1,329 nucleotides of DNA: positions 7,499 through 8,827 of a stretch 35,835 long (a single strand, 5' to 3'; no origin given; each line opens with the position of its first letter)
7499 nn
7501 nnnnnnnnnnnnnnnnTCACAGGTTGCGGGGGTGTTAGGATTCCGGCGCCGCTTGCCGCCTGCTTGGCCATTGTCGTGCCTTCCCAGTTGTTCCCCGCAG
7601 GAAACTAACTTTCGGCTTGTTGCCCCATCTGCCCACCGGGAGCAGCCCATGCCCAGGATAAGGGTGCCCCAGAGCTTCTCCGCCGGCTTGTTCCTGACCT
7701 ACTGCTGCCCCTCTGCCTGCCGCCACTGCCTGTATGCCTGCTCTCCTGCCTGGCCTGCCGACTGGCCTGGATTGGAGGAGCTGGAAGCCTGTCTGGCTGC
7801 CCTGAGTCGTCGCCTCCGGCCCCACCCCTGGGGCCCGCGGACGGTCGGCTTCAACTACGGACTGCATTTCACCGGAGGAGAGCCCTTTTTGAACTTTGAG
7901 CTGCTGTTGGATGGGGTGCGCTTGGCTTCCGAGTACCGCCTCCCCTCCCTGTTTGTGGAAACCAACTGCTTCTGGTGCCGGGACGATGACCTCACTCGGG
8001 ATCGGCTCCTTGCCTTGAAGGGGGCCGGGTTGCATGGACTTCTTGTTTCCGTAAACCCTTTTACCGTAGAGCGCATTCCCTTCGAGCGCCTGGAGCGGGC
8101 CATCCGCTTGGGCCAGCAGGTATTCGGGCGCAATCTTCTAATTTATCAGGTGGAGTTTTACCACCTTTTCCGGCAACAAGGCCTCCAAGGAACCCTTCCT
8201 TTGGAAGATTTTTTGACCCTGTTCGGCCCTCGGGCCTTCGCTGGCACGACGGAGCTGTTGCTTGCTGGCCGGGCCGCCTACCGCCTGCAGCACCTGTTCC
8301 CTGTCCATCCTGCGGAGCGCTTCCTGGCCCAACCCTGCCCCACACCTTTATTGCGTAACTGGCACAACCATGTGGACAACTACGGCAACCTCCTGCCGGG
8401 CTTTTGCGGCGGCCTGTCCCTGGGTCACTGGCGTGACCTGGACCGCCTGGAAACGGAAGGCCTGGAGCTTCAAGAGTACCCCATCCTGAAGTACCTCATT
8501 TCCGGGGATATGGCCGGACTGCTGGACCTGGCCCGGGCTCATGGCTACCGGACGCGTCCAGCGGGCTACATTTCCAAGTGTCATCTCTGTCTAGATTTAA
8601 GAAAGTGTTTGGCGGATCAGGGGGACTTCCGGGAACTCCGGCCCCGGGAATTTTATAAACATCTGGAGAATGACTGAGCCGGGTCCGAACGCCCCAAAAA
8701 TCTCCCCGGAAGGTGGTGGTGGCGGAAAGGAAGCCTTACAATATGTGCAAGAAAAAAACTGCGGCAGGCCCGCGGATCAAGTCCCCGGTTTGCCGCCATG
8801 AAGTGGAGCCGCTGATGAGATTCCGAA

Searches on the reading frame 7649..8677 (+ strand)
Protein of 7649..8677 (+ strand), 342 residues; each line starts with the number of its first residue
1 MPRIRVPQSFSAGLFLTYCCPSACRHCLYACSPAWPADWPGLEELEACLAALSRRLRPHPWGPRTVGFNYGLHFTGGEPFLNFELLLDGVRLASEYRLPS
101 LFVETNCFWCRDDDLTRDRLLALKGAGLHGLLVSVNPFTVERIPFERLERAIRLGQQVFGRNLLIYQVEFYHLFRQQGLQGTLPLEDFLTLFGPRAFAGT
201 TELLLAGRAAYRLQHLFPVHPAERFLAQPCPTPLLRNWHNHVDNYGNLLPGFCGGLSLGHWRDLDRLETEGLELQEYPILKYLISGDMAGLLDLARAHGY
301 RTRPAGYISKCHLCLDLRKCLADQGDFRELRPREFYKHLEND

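Call 3: search_protein_families(library=pfam, proteins=[window:7649-8677:+], max_evalue=1)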
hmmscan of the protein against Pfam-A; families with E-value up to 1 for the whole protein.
window:7649-8677:+ (342 aa): 3 families
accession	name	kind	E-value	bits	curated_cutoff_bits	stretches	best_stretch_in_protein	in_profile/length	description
PF04055.27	Radical_SAM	-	0.00064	20.4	29.5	1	16-140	3-114/166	Radical SAM superfamily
PF17653.6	DUF5522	-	0.15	12.6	25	1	18-30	33-45/48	Family of unknown function (DUF5522)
PF13353.11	Fer4_12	-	0.54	11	22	0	70-92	54-76/137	4Fe-4S single cluster domain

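Call 4: search_protein_families(library=ncbifam, proteins=[window:7649-8677:+], max_evalue=1)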
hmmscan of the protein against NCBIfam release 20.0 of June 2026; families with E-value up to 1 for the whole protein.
window:7649-8677:+ (342 aa): 3 families
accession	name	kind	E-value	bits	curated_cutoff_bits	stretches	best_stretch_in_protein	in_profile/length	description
TIGR04078.1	rSAM_yydG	equivalog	4.8e-07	29.5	300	1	16-150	7-128/309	YydG family radical SAM peptide epimerase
NF038283.1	viperin_w_prok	equivalog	0.041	13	180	1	14-99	6-85/281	viperin family antiviral radical SAM protein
NF006066.0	PRK08207.2-5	equivalog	0.28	9.7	1117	1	20-152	200-328/518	coproporphyrinogen III oxidase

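Call 8: find_homologous_proteins(query=window:7649-8677:+, max_evalue=0.001)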
Query window:7649-8677:+ (342 aa): 1648 proteins with E <= 0.001 among 8000 candidates; the best 120 are listed.
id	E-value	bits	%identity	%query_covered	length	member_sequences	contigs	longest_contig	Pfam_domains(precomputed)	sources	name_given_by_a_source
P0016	3.4e-239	811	100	100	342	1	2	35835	-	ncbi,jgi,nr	ncbi:MAG: radical SAM protein [Deltaproteobacteria bacterium]|nr:radical SAM protein [Deltaproteobac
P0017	1.1e-165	569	68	99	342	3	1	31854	-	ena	-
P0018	1.0e-159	550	66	99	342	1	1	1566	-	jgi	-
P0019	3.8e-159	548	66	100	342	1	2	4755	PF04055.28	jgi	jgi:hypothetical protein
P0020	9.7e-159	546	65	99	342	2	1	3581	PF04055.28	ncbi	-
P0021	6.2e-151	521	67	97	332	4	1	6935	PF04055.28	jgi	jgi:hypothetical protein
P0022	8.4e-139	481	58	99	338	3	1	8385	PF04055.28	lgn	-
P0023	1.9e-138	480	57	99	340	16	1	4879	PF04055.28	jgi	jgi:hypothetical protein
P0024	2.1e-136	473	58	99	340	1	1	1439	PF04055.28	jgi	jgi:hypothetical protein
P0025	1.6e-135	470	57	99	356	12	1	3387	PF04055.28,PF13353.12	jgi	jgi:hypothetical protein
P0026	2.0e-135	470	56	100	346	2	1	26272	PF04055.28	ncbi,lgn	-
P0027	2.0e-135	470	57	99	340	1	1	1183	PF04055.28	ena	-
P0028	3.0e-135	469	56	100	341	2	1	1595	PF04055.28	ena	-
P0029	3.5e-135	469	56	99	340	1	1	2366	PF04055.28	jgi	jgi:hypothetical protein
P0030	4.0e-135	469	56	99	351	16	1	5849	PF04055.28,PF13353.12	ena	-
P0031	6.7e-135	468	56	99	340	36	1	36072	PF04055.28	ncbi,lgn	-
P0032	2.1e-134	466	55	99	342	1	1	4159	PF04055.28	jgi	jgi:hypothetical protein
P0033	3.2e-134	466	57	99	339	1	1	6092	PF04055.28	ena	-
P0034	5.9e-134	465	56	98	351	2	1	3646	PF04055.28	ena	-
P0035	6.9e-134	465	56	99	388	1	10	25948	PF04055.28,PF13353.12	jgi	jgi:hypothetical protein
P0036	7.7e-134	464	55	99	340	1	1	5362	PF04055.28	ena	-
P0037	9.4e-134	464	56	99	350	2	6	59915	PF04055.28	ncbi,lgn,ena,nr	ncbi:MAG: hypothetical protein ISS56_09610 [Anaerolineae bacterium]|nr:hypothetical protein [Anaerol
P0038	2.7e-133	463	55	99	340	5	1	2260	PF04055.28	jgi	jgi:hypothetical protein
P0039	3.4e-133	462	56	99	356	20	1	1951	PF04055.28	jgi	-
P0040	3.5e-133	462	57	99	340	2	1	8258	PF04055.28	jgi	-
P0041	7.2e-133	461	56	99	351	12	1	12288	PF04055.28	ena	-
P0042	1.2e-132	461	55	99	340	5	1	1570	PF04055.28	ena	-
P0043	1.2e-132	461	55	99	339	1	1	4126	PF04055.28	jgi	jgi:hypothetical protein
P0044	1.6e-132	460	55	99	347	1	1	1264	PF04055.28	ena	-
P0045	2.5e-132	460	55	99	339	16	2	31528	PF04055.28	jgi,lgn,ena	-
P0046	3.3e-132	459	56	99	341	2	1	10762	PF04055.28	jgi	-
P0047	3.6e-132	459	55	99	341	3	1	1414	PF04055.28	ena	-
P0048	6.0e-132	458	54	99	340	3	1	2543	PF04055.28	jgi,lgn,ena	-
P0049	1.4e-131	457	55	99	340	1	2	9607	PF04055.28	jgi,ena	-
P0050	1.4e-131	457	55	99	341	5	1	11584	PF04055.28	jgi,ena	-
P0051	1.5e-131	457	58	99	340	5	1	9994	PF04055.28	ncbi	-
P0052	1.7e-131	457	56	99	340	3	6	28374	PF04055.28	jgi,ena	-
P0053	1.9e-131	457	55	99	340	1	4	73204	PF04055.28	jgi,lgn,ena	-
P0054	1.9e-131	457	54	99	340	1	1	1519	PF04055.28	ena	-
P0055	2.0e-131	457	55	99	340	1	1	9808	PF04055.28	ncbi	-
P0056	3.0e-131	456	55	99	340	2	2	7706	PF04055.28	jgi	jgi:hypothetical protein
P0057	3.8e-131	456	55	99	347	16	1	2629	PF04055.28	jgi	-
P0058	5.0e-131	455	55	99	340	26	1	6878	PF04055.28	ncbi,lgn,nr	ncbi:MAG: radical SAM protein [Chloroflexota bacterium]|nr:radical SAM protein [Chloroflexota bacter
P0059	5.0e-131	455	55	99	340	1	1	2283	PF04055.28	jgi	jgi:hypothetical protein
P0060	1.1e-130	454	56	99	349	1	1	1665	PF04055.28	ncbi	-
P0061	1.4e-130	454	52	99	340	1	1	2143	PF04055.28,PF13353.12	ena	-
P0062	1.5e-130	454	54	98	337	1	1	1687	PF04055.28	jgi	jgi:hypothetical protein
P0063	1.5e-130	454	53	99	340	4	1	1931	PF04055.28,PF13353.12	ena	-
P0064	2.0e-130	453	54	99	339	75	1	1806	PF04055.28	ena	-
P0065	2.9e-130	453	53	100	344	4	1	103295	PF04055.28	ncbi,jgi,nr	ncbi:MAG: radical SAM protein [Deltaproteobacteria bacterium]|nr:radical SAM protein [Deltaproteobac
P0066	3.4e-130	453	55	99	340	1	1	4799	PF04055.28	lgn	-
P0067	3.8e-130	452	55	98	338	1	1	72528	PF04055.28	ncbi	-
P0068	5.6e-130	452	57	99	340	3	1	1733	PF04055.28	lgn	-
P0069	6.9e-130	451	54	99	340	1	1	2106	PF04055.28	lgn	-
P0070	8.3e-130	451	55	99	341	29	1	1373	PF04055.28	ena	-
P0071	1.1e-129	451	52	99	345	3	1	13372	PF04055.28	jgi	-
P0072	1.2e-129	451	54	99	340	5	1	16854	PF04055.28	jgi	jgi:hypothetical protein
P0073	1.2e-129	451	54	99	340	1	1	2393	PF04055.28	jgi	jgi:hypothetical protein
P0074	1.7e-129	450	54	99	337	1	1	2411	PF04055.28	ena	-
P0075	1.8e-129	450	54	99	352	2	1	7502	PF04055.28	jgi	jgi:hypothetical protein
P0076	1.9e-129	450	54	99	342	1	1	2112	PF04055.28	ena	-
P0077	7.0e-129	448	52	99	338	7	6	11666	PF04055.28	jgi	-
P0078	8.3e-129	448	53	99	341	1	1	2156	PF04055.28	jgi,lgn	-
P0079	8.9e-129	448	53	99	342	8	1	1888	PF04055.28,PF13353.12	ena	-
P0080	9.7e-129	448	54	99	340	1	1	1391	PF04055.28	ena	-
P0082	1.1e-128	447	53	99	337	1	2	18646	PF04055.28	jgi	jgi:hypothetical protein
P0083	1.3e-128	447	52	99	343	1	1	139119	PF04055.28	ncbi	-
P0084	1.5e-128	447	53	99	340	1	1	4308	PF04055.28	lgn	-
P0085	1.5e-128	447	57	98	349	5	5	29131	PF04055.28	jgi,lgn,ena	-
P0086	1.5e-128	447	55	99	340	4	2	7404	PF04055.28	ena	-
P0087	1.6e-128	447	53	99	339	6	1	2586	PF04055.28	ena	-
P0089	2.4e-128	446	56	99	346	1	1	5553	PF04055.28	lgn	-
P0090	2.8e-128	446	52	99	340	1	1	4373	PF04055.28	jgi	jgi:hypothetical protein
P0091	4.6e-128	445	53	99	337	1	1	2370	PF04055.28,PF13353.12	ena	-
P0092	6.0e-128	445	53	99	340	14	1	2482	PF04055.28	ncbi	ncbi:MAG: radical SAM protein [Desulfatiglandales bacterium]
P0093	8.6e-128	445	54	99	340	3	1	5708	PF04055.28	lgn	-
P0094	1.0e-127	444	55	99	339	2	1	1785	PF04055.28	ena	-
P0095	1.1e-127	444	52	99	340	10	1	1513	PF04055.28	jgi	jgi:hypothetical protein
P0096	1.4e-127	444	53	99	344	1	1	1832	PF04055.28,PF13353.12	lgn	-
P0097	1.6e-127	444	55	99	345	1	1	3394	PF04055.28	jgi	jgi:hypothetical protein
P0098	2.3e-127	443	53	99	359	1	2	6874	PF04055.28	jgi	jgi:hypothetical protein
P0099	4.2e-127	442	55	99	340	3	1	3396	PF04055.28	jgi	-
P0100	4.4e-127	442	56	92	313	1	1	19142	PF04055.28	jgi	jgi:hypothetical protein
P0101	4.7e-127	442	53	99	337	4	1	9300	PF04055.28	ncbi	-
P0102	5.6e-127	442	53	99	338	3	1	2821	PF04055.28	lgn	-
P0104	7.6e-127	441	55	99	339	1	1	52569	PF04055.28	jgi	jgi:hypothetical protein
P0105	9.8e-127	441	55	95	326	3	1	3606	PF04055.28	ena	-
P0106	1.3e-126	441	56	95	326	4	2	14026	PF04055.28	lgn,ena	-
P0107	1.4e-126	441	55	99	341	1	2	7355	PF04055.28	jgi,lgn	jgi:hypothetical protein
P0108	1.6e-126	440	54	99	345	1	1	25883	PF04055.28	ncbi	-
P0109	1.9e-126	440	53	99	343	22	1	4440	PF04055.28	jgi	jgi:hypothetical protein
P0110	2.0e-126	440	54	95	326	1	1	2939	PF04055.28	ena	-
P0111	2.1e-126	440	52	99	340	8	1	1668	PF04055.28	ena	-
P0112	2.5e-126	440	53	98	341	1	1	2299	PF04055.28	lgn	-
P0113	3.3e-126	439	53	99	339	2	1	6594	PF04055.28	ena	-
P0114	3.5e-126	439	53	99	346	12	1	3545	PF04055.28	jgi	jgi:hypothetical protein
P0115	3.7e-126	439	53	100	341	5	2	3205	PF04055.28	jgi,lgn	jgi:hypothetical protein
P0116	4.2e-126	439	54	99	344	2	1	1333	PF04055.28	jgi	jgi:hypothetical protein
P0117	4.6e-126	439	52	99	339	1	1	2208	PF04055.28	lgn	-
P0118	5.8e-126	439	53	99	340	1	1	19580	PF04055.28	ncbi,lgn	ncbi:MAG: 4Fe-4S cluster-binding domain-containing protein [bacterium]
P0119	6.8e-126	438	54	99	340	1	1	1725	PF04055.28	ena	-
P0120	7.3e-126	438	54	95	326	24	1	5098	PF04055.28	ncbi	-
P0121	9.0e-126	438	52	98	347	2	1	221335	PF04055.28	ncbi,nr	ncbi:MAG: radical SAM protein [Thermodesulfobacteriota bacterium]|nr:radical SAM protein [Thermodesu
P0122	1.0e-125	438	53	100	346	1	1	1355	PF04055.28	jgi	jgi:hypothetical protein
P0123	1.1e-125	438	55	99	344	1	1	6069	PF04055.28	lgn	-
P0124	1.6e-125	437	53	99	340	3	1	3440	PF04055.28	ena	-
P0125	1.7e-125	437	55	99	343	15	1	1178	PF04055.28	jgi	jgi:hypothetical protein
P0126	2.2e-125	437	50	99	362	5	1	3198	PF04055.28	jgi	jgi:hypothetical protein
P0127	2.4e-125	437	55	99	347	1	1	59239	PF04055.28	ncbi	-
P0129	2.8e-125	436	54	99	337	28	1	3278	PF04055.28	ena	-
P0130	2.9e-125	436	55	100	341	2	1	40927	PF04055.28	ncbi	-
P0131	3.2e-125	436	55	99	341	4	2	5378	PF04055.28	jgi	jgi:hypothetical protein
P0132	3.8e-125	436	52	99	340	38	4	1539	PF04055.28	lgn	-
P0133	3.8e-125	436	53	99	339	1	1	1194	PF04055.28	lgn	-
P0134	4.2e-125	436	54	95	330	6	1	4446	PF04055.28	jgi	jgi:hypothetical protein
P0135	4.5e-125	436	52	99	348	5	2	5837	PF04055.28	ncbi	-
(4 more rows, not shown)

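Call 9: search_solved_structures(query=window:7649-8677:+, max_evalue=10)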
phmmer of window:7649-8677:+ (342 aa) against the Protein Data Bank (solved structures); distinct sequences matched with E-value up to 10: 1.
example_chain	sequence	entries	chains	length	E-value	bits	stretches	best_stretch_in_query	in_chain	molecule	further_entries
4trr_A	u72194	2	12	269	0.96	11.6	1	255-331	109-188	Putative D-beta-hydroxybutyrate dehydrogenase | 3-hydroxybutyrate dehydrogenase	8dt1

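Call 23: find_related_loci(query=A2, collection=genome_contigs, flank=6000)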
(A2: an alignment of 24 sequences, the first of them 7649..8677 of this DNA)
Query A2 (342 aa) in genome_contigs; peptide patterns used: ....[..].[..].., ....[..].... (x = any residue, [..] = any of these).
445 stretches matched a pattern; 432 encode a relative of the query (tblastn E <= 1e-3); the best 80 are kept; 80 distinct loci.
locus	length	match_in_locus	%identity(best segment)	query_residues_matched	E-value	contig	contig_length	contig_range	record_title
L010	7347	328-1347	57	1-340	2e-137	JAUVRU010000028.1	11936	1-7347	MAG: Anaerolineae bacterium isolate CSMAG_722 CSMAG_722_k127_6162449_length_11936_cov_29.3789, whole genome shotgun sequ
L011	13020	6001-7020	56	1-340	5e-137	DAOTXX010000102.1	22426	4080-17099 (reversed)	MAG TPA_asm: Thermoflexales bacterium isolate H21_290 k133_1510950, whole genome shotgun sequence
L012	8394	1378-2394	56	1-339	2e-134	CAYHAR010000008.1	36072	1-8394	MAG TPA_asm: uncultured Anaerolineae bacterium isolate ERP119294_co1_453 genome assembly, contig: NODE_1251_length_36072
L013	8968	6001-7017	55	1-339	1e-133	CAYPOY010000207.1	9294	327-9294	MAG TPA_asm: uncultured Anaerolineales bacterium isolate SRP214966_co5_314 genome assembly, contig: NODE_7525_length_929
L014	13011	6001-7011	55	3-339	4e-133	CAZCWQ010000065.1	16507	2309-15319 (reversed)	MAG TPA_asm: uncultured Desulfobacterales bacterium isolate SRP323688_co1_279 genome assembly, contig: NODE_5643_length_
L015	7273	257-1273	55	1-339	8e-133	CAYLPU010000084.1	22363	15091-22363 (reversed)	MAG TPA_asm: uncultured Anaerolineales bacterium isolate binchicken_co243_290 genome assembly, contig: NODE_1724_length_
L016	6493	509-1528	55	3-342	8e-133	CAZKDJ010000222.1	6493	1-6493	MAG TPA_asm: uncultured Anaerolineales bacterium isolate binchicken_co116_320 genome assembly, contig: NODE_14420_length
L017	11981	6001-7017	55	1-339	1e-132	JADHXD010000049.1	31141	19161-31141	MAG: Anaerolineae bacterium isolate BS750m-G44 BS-750m-C1704, whole genome shotgun sequence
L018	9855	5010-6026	55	1-339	4e-131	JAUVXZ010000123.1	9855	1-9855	MAG: Pseudomonadota bacterium isolate CSMAG_1229 CSMAG_1229_k141_302967_length_9855_cov_8.9811, whole genome shotgun seq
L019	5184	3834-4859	52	1-342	5e-132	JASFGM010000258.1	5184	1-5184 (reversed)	MAG: Desulfobacterales bacterium isolate D0606U12remetaG_Bin_122 D0606U12remetaG_FD_scaffold_3574_c1, whole genome shotg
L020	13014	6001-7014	55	5-342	1e-130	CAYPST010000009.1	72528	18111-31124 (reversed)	MAG TPA_asm: uncultured bacterium isolate SRP141376_co1_385 genome assembly, contig: NODE_946_length_72528_cov_5.977343,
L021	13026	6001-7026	53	1-342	7e-131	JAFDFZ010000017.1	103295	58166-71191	MAG: Deltaproteobacteria bacterium isolate Meg22_1012_Bin_121 Meg22_1012_Bin_121_scaffold_943, whole genome shotgun sequ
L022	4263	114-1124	53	4-340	1e-132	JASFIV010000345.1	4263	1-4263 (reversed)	MAG: Desulfobacterales bacterium isolate D0608S20remetaG_Bin_253 D0608S20remetaG_FD_scaffold_10251_c1, whole genome shot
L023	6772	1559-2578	53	1-340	3e-130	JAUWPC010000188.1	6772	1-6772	MAG: Desulfobacteraceae bacterium isolate CSMAG_2466 CSMAG_2466_k141_1194608_length_6772_cov_46.5998, whole genome shotg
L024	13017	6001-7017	54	1-339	4e-130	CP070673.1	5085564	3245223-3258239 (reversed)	MAG: Deltaproteobacteria bacterium isolate bin73 chromosome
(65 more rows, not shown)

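Call 29: find_encoding_contigs(protein=P0017, flank=8000, max_places=2)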
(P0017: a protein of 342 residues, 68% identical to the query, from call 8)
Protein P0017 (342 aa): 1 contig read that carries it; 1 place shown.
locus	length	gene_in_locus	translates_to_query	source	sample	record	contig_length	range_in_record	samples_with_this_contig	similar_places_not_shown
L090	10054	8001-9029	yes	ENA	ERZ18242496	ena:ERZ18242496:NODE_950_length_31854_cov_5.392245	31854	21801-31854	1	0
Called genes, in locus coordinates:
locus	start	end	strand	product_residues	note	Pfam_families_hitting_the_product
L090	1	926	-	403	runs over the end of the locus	PF25917:BSH_RND, PF25973:BSH_CzcB (faint), PF25876:HH_MFP_RND, PF25944:Beta-barrel_RND, PF25954:Beta-barrel_RND_2 (weak), PF25967:RND-MFP_C, PF25975:CzcB_C (weak), PF25989:YknX_C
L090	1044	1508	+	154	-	PF00300:His_Phos_1 (weak)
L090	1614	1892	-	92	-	-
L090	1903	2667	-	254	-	PF00142:Fer4_NifH (weak), PF01656:CbiA, PF02374:ArsA_ATPase (weak), PF06564:CBP_BcsQ, PF09140:MipZ (weak), PF10609:ParA, PF13614:AAA_31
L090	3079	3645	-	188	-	-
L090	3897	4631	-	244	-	PF09335:VTT_dom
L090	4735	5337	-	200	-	PF01625:PMSR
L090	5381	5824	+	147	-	-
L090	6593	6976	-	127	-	-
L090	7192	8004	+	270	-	PF12146:Hydrolase_4, PF00561:Abhydrolase_1, PF12697:Abhydrolase_6 (faint), PF12146:Hydrolase_4 (weak)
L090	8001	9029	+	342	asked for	-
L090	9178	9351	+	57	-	-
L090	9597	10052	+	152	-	?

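Call 30: find_encoding_contigs(protein=P0019, flank=8000, max_places=2)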
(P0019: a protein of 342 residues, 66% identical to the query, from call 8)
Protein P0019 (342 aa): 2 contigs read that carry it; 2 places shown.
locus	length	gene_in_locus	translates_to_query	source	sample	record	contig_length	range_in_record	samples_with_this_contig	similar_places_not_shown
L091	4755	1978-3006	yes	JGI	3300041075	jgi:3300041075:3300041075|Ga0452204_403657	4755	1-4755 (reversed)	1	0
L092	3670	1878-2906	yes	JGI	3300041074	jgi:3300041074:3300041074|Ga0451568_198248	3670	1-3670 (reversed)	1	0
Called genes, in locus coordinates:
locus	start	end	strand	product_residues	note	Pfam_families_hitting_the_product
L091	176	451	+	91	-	PF01625:PMSR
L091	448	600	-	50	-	-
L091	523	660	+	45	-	-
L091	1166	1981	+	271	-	PF12146:Hydrolase_4, PF00561:Abhydrolase_1, PF12697:Abhydrolase_6 (faint)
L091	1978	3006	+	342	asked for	PF04055:Radical_SAM (faint)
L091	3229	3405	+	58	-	-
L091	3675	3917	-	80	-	-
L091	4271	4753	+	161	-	?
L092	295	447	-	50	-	-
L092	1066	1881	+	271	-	PF12146:Hydrolase_4, PF00561:Abhydrolase_1, PF12697:Abhydrolase_6 (faint)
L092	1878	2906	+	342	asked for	PF04055:Radical_SAM (faint)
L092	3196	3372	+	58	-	-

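Call 31: find_encoding_contigs(protein=P0020, flank=8000, max_places=2)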
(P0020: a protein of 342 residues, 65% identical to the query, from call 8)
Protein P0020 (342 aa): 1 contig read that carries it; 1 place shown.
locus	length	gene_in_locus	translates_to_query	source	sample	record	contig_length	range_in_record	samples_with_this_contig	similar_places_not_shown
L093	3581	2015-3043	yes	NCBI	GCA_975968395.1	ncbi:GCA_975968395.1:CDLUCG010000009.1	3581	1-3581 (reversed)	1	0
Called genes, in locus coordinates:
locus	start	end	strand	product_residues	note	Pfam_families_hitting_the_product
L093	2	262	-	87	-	?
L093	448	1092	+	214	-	PF01625:PMSR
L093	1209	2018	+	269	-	PF12146:Hydrolase_4, PF00561:Abhydrolase_1, PF12697:Abhydrolase_6 (weak)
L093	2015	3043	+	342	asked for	PF04055:Radical_SAM (faint)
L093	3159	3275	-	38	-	-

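Call 57: predict_structure(alignment_id=A4)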
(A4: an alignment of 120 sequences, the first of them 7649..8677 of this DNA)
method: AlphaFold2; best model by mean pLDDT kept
length: 342 residues; sequences in the alignment: 120
mean_pLDDT: 93.3   pTM: 0.91
mean pLDDT of the five models: 93.3, 93.3, 93.2, 93.1, 92.4
residues with pLDDT >= 90: 294; 70-90: 37; 50-70: 10; < 50: 1
segments of 3 or more residues with pLDDT < 50: none
pLDDT, mean of each block of 10 residues (from residue 1): 91 96 90 92 97 97 95 95 98 98 97 98 99 94 96 98 94 94 93 72 77 90 93 90 96 93 96 95 95 97 93 96 94 92 53
secondary structure, 60 per line:
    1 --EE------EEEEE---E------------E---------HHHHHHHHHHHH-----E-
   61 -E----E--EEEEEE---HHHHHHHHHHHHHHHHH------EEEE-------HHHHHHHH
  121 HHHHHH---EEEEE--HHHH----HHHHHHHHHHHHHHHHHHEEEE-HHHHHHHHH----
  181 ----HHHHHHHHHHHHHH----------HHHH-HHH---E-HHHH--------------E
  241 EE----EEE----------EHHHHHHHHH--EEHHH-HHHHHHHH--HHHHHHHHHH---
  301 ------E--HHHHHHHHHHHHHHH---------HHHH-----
elements in order: E11-15 H42-53 E70-75 H79-95 E102-105 H113-126 E130-134 H137-140 H145-162 E163-166 H168-176 H185-198 H209-212 H222-225 E240-242 E247-249 H261-269 H278-285 H288-297 H310-324 H334-337
